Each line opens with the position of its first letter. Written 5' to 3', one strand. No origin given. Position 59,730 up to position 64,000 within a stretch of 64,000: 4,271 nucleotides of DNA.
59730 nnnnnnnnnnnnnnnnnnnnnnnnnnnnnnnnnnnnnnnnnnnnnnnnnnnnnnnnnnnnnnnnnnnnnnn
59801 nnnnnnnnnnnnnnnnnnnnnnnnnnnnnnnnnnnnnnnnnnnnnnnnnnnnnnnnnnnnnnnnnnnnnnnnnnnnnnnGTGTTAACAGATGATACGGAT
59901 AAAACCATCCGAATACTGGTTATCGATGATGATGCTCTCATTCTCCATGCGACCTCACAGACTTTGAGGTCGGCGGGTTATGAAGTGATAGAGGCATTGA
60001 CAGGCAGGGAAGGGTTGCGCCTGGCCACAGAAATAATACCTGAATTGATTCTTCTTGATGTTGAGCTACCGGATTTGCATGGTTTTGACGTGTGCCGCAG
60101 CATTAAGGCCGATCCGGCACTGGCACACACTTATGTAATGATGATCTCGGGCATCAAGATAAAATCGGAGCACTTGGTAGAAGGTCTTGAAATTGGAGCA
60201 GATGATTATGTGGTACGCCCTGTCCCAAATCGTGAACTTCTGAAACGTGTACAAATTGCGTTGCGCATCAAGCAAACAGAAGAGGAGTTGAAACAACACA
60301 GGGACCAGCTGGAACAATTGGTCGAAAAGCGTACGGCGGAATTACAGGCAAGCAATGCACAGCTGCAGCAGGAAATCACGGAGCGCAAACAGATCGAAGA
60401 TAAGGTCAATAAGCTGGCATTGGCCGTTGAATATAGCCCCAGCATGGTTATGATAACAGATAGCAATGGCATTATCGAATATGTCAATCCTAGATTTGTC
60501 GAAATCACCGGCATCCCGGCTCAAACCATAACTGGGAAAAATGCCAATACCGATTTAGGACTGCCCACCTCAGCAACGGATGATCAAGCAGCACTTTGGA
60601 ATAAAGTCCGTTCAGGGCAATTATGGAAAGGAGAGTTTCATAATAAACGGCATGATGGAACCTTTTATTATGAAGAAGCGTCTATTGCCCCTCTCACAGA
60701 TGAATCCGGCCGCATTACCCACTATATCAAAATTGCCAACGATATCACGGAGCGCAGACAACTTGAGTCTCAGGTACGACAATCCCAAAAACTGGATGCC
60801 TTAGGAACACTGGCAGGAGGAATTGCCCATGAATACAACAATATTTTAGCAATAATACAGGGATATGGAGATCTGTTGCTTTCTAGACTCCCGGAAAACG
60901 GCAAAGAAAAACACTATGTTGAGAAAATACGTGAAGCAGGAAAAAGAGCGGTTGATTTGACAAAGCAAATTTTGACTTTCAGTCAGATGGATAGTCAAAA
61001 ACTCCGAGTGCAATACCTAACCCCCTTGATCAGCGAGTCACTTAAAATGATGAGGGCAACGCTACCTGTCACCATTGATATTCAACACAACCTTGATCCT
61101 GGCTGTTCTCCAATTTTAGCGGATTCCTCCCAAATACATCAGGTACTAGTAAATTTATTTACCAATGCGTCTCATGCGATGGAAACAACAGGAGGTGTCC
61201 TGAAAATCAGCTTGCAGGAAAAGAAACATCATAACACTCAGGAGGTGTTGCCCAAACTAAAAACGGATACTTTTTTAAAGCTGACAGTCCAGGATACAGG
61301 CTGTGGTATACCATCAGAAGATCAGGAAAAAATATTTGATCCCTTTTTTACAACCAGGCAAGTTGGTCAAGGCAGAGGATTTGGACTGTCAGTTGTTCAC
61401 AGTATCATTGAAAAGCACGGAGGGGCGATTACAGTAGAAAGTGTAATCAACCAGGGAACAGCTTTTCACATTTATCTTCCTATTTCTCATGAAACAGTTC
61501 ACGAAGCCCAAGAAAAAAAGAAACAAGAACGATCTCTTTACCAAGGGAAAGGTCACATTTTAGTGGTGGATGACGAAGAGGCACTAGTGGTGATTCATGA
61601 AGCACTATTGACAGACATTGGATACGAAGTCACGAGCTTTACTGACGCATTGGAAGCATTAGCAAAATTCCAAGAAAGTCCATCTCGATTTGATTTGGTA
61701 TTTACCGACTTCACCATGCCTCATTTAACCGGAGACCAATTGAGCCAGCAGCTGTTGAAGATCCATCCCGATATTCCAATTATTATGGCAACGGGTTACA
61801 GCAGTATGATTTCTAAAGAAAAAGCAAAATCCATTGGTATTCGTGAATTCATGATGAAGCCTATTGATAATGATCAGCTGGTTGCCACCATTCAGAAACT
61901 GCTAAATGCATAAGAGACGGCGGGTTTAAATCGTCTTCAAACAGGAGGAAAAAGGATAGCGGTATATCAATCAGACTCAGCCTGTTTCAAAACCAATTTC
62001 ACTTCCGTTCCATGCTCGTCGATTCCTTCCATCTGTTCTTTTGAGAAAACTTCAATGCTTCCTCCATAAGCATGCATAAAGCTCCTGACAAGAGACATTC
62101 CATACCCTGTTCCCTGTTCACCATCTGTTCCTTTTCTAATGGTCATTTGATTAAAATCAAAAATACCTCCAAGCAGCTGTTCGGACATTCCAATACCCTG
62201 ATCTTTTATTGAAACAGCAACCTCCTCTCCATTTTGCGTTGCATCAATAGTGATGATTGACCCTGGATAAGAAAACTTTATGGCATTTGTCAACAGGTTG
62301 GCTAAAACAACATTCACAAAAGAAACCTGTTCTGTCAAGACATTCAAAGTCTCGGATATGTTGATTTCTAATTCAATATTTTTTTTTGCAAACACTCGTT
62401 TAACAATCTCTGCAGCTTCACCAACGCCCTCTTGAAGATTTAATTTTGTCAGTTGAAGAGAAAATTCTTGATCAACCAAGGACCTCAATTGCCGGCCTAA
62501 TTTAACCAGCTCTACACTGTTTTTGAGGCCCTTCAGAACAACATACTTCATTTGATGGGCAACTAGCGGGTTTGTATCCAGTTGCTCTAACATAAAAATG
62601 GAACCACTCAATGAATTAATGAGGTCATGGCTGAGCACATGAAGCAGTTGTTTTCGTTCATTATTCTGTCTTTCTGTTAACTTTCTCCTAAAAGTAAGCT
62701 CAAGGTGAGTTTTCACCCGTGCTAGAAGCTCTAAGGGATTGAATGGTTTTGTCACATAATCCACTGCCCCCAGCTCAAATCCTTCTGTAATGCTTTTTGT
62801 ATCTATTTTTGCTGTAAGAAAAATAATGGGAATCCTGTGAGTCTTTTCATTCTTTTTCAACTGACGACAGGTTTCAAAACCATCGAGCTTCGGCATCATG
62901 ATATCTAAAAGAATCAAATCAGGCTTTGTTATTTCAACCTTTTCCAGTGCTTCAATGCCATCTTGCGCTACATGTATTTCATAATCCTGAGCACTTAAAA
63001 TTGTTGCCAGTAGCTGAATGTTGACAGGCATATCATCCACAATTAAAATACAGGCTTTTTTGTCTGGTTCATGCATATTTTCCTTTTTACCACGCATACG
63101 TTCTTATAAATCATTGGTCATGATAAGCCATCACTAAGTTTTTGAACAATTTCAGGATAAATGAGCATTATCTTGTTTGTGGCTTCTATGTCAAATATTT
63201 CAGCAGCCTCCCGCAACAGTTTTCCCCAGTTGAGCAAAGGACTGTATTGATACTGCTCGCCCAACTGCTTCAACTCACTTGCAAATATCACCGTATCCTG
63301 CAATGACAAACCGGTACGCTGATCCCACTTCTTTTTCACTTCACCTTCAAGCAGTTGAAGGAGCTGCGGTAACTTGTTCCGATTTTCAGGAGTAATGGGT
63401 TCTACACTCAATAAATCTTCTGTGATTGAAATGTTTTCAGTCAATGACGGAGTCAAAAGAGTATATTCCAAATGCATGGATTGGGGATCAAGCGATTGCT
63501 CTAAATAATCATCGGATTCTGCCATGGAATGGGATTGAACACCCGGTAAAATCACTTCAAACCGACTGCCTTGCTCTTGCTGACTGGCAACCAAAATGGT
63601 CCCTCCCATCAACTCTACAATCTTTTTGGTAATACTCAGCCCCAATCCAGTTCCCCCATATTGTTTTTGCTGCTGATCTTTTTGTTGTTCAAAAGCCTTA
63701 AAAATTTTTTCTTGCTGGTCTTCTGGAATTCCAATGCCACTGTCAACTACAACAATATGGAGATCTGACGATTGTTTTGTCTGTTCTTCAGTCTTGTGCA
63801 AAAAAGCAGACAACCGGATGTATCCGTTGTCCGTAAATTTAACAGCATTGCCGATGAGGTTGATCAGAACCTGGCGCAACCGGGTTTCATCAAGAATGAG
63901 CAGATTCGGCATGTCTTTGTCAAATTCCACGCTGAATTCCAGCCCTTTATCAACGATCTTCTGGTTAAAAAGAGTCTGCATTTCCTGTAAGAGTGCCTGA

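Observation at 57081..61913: Tandem paralogous PAS hybrid histidine kinases separated by, and translationally coupled to, a STAS-domain gene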

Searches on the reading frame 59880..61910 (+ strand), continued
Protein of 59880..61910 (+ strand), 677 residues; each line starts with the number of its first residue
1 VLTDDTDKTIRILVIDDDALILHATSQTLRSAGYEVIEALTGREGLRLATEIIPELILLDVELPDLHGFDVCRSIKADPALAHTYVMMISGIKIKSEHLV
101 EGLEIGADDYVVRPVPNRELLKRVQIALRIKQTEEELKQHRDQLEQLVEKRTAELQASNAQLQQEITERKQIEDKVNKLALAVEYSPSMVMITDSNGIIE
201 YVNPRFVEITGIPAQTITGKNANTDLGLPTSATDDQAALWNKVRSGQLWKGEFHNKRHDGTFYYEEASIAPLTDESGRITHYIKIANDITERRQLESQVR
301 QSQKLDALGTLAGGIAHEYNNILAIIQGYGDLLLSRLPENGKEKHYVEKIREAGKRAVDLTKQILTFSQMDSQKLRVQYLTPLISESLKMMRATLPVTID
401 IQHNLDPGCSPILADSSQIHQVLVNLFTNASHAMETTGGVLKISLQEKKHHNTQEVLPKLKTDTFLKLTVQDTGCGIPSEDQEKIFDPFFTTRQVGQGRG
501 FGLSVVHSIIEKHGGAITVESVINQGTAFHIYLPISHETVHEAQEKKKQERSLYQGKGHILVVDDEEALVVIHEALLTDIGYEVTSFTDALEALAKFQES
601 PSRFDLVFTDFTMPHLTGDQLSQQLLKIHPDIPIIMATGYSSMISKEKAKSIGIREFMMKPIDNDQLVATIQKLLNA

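Call 69: find_encoding_contigs(protein=P0095, flank=8000, max_places=1)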
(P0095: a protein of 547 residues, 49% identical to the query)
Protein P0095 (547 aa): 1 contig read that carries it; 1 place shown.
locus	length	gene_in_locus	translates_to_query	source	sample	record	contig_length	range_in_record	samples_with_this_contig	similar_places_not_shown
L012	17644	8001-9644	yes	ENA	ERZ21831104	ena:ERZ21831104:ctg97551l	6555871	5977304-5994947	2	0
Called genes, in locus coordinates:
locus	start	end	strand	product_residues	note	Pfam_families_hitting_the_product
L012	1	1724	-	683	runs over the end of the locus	PF07715:Plug, PF00593:TonB_dep_Rec_b-barrel, PF14905:OMP_b-brl_3 (weak)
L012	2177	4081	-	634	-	PF05227:CHASE3, PF00015:MCPsignal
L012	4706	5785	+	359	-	PF01547:SBP_bac_1, PF13416:SBP_bac_8, PF13531:SBP_bac_11 (weak), PF13343:SBP_bac_6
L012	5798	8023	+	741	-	PF00672:HAMP, PF00512:HisKA, PF02518:HATPase_c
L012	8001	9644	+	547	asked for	PF00072:Response_reg, PF00512:HisKA, PF02518:HATPase_c, PF00072:Response_reg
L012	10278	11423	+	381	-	PF03372:Exo_endo_phos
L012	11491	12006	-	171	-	PF03692:CxxCxxCC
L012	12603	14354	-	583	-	PF00009:GTP_EFTU, PF00350:Dynamin_N, PF01926:MMR_HSR1, PF04548:AIG1 (weak), PF00350:Dynamin_N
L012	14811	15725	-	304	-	PF12950:TaqI_C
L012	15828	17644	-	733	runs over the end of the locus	PF20464:MmeI_N (weak), PF20465:MmeI_hel, PF02384:N6_Mtase, PF20473:MmeI_Mtase, PF07669:Eco57I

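Call 70: find_encoding_contigs(protein=P0089, flank=8000, max_places=2)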
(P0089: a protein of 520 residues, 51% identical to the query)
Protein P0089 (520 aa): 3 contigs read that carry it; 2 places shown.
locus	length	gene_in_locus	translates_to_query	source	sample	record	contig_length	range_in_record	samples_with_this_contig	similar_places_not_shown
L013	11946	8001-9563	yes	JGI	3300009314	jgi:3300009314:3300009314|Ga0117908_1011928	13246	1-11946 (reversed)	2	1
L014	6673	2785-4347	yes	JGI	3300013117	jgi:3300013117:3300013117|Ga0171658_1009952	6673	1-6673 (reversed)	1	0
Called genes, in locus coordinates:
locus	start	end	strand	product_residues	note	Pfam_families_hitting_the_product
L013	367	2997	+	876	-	PF00672:HAMP (faint), PF18947:HAMP_2, PF00015:MCPsignal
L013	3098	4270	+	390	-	PF00072:Response_reg, PF00512:HisKA, PF02518:HATPase_c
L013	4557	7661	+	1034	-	PF05227:CHASE3, PF18947:HAMP_2, PF00015:MCPsignal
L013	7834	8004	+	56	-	-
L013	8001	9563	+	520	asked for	PF00072:Response_reg, PF23198:PDE8A_N (faint), PF00512:HisKA, PF02518:HATPase_c, PF00072:Response_reg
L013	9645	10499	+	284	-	PF00072:Response_reg, PF23198:PDE8A_N (faint), PF00072:Response_reg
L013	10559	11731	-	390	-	PF02515:CoA_transf_3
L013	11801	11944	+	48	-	?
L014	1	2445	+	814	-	?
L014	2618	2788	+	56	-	-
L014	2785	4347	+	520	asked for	PF00072:Response_reg, PF23198:PDE8A_N (faint), PF00512:HisKA, PF02518:HATPase_c, PF00072:Response_reg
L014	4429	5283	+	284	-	PF00072:Response_reg, PF23198:PDE8A_N (faint), PF00072:Response_reg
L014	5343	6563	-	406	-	PF02515:CoA_transf_3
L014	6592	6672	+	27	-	?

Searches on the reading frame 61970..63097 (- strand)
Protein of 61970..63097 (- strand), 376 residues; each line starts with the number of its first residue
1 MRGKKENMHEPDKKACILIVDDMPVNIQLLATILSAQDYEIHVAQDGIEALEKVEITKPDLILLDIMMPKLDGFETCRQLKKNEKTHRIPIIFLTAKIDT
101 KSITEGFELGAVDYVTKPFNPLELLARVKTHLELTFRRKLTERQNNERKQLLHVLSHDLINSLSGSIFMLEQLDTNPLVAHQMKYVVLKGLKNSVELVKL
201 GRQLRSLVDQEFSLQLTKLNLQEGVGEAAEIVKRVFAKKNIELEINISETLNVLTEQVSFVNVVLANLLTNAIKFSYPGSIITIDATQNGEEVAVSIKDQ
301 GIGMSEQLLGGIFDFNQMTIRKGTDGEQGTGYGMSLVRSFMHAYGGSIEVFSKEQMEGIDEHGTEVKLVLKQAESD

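Call 4: search_protein_families(library=pfam, proteins=[window:61970-63097:-], max_evalue=0.01)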
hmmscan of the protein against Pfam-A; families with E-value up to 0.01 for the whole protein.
window:61970-63097:- (376 aa): 5 families
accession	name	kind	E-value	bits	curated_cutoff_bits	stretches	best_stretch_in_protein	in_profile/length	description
PF00072.30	Response_reg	-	4e-32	111.1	30.2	1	17-129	1-111/111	Response regulator receiver domain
PF02518.31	HATPase_c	-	2.8e-19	70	26.4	1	261-372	6-109/111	Histidine kinase-, DNA gyrase B-, and HSP90-like ATPase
PF13581.12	HATPase_c_2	-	1.6e-05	25.4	27.4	1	253-344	24-112/127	Histidine kinase-like ATPase domain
PF13589.12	HATPase_c_3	-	0.0011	19.4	25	1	259-353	2-93/137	Histidine kinase-, DNA gyrase B-, and HSP90-like ATPase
PF23198.2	PDE8A_N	-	0.0092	16.3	29.6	0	37-101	33-98/147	PDE8A-like, N-terminal domain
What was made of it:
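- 61967..63097 (-): REC-HK376: 376-aa kinase with an N-terminal receiver, a divergent H-box (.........) and HATPase_c. It is the last gene of the operon that converges on K2. It has a weak, sub-threshold match to the RsbW-type HATPase_c_2 model. Call 4: HATPase_c 70 bits; HATPase_c_2 25.4 bits against a cut-off of 27.4.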

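Call 57: search_protein_families(library=ncbifam, proteins=[window:61970-63097:-], max_evalue=0.001)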
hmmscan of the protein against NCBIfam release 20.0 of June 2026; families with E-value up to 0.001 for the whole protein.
window:61970-63097:- (376 aa): 158 families (the best 25 are shown)
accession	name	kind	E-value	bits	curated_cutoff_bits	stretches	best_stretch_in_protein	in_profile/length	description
NF007135.0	PRK09581.1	equivalog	4.3e-39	134.6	474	1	15-150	3-139/457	PleD family two-component system response regulator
NF041880.1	EPS_EpsF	equivalog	1.6e-37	129.1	900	2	20-146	1-128/492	response regulator EpsF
NF045944.1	ResRegRpaBCyano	equivalog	8.3e-34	116.9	330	1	18-153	1-132/229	response regulator transcription factor RpaB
NF047465.1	hybrid_HK_LvrA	exception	1.8e-33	115.6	1200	2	13-163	466-615/819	hybrid histidine kinase/response regulator LvrA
NF011874.0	PRK15347.1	equivalog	3e-33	114.9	852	2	16-138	692-816/921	two component system sensor kinase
TIGR02154.1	PhoB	equivalog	6.5e-33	113.9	296.2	1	15-135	3-123/226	phosphate regulon transcriptional regulator PhoB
NF040534.1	resp_reg_YycF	equivalog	8e-33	113.6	340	1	17-149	3-131/231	response regulator YycF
NF040689.1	MtrAB_MtrA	equivalog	8.4e-33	113.5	300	1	17-135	1-116/219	MtrAB system response regulator MtrA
NF008302.0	PRK11091.1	equivalog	2.7e-32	111.9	838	2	9-163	520-674/779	aerobic respiration two-component sensor histidine kinase ArcB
NF008318.0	PRK11107.1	equivalog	1.4e-30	106.1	890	2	7-132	660-785/920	two-component sensor histidine kinase BarA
NF033117.2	vanR_ACDEGLN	exception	2.6e-30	105.7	350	1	17-148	1-129/226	VanR-ABDEGLN family response regulator transcription factor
NF008099.0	PRK10841.1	equivalog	4.6e-30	104.1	920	2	9-118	819-926/949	two-component system sensor histidine kinase RcsC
NF053854.1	RespRegPhoBBctds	equivalog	5.4e-30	104.4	270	1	17-150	1-133/225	two-component system response regulator PhoB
NF033120.0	vanR_FM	exception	2e-29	102.9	460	1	13-150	2-134/231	vancomycin resistance response regulator transcription factor, VanR-F/VanR-M family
NF007982.1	PRK10710.1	equivalog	4.3e-29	101.7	380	1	8-152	1-138/235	envelope stress response regulator BaeR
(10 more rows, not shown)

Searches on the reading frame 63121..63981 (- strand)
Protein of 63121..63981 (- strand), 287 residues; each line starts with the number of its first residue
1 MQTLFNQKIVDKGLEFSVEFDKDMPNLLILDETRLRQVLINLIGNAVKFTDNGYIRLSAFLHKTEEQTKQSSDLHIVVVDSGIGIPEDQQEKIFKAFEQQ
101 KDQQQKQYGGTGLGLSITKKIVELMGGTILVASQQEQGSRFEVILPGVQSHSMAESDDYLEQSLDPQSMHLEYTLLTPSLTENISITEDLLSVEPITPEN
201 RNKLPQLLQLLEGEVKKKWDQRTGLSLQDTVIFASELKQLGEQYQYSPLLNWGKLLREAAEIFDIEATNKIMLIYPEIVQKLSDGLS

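Call 4: search_protein_families(library=pfam, proteins=[window:63121-63981:-], max_evalue=0.01)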
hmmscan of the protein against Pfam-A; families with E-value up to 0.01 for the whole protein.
window:63121-63981:- (287 aa): 2 families
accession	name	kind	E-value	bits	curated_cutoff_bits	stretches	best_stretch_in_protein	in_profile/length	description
PF02518.31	HATPase_c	-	5.9e-29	101.2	26.4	1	31-146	2-108/111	Histidine kinase-, DNA gyrase B-, and HSP90-like ATPase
PF13589.12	HATPase_c_3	-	0.00031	21.2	25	1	68-117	28-79/137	Histidine kinase-, DNA gyrase B-, and HSP90-like ATPase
